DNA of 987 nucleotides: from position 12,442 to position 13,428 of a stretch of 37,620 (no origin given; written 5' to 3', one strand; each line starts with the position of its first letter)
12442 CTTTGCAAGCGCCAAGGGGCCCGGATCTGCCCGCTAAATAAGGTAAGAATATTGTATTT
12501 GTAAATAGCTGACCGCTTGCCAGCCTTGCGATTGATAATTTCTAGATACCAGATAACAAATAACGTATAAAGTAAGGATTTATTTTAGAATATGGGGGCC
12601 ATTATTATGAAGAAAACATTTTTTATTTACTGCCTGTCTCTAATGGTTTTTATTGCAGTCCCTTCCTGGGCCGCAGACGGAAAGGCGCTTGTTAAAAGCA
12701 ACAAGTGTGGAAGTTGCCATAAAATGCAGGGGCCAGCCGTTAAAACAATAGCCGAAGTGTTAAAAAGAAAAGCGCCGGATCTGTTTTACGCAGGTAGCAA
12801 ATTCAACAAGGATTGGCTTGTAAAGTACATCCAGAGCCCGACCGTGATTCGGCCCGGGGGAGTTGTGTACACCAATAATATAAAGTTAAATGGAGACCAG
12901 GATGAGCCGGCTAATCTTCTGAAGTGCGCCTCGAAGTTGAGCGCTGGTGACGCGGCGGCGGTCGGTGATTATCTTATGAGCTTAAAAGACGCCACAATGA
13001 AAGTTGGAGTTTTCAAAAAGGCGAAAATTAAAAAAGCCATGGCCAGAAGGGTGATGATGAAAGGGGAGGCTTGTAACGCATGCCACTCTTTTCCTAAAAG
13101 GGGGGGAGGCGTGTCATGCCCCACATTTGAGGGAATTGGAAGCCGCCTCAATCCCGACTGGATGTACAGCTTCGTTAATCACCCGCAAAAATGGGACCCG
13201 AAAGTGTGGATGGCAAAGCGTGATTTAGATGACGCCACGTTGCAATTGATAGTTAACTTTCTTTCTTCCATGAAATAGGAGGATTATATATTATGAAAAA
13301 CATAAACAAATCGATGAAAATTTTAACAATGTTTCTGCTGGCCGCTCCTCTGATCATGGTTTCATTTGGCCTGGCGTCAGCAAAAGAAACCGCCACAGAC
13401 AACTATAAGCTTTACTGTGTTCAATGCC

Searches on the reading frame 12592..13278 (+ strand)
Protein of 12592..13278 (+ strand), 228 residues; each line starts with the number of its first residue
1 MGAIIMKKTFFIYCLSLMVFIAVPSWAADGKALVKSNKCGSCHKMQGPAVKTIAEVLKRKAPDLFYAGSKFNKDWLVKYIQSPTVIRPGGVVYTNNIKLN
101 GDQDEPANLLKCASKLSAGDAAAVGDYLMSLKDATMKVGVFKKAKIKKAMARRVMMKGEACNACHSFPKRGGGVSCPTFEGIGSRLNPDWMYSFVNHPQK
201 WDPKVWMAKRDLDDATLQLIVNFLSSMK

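Call 3: search_protein_families(library=pfam, proteins=[window:12592-13278:+], max_evalue=0.01)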
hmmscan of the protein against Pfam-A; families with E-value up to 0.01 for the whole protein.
window:12592-13278:+ (228 aa): 5 families
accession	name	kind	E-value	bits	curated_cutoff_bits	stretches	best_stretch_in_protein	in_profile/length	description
PF00034.26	Cytochrom_C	-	8.5e-12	46.7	21.3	1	27-132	1-90/90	Cytochrome c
PF13442.11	Cytochrome_CBB3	-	7.9e-09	36.2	27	1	159-224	12-68/68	Cytochrome C oxidase, cbb3-type, subunit III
PF14522.11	Cytochrome_C7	-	0.00045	20.4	24.8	0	142-167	25-50/67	Cytochrome c7 and related cytochrome c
PF02433.20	FixO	-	0.0025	17.8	29.6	0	58-92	100-134/219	Cytochrome C oxidase, mono-heme subunit/FixO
PF09699.15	Paired_CXXCH_1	-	0.0042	17.2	20.6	0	34-51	4-21/41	Doubled CXXCH motif (Paired_CXXCH_1)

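Call 57: search_protein_families(library=ncbifam, proteins=[window:12592-13278:+], max_evalue=0.001)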
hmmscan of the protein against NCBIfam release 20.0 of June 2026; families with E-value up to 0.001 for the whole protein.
window:12592-13278:+ (228 aa): 2 families
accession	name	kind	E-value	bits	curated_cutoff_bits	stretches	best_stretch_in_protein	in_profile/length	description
TIGR04485.1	thiosulf_SoxX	equivalog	2.5e-08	34.5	61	0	160-209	4-56/78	sulfur oxidation c-type cytochrome SoxX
NF045774.1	cytochro_C551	exception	7.8e-05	22.6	118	0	146-227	37-109/110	cytochrome c551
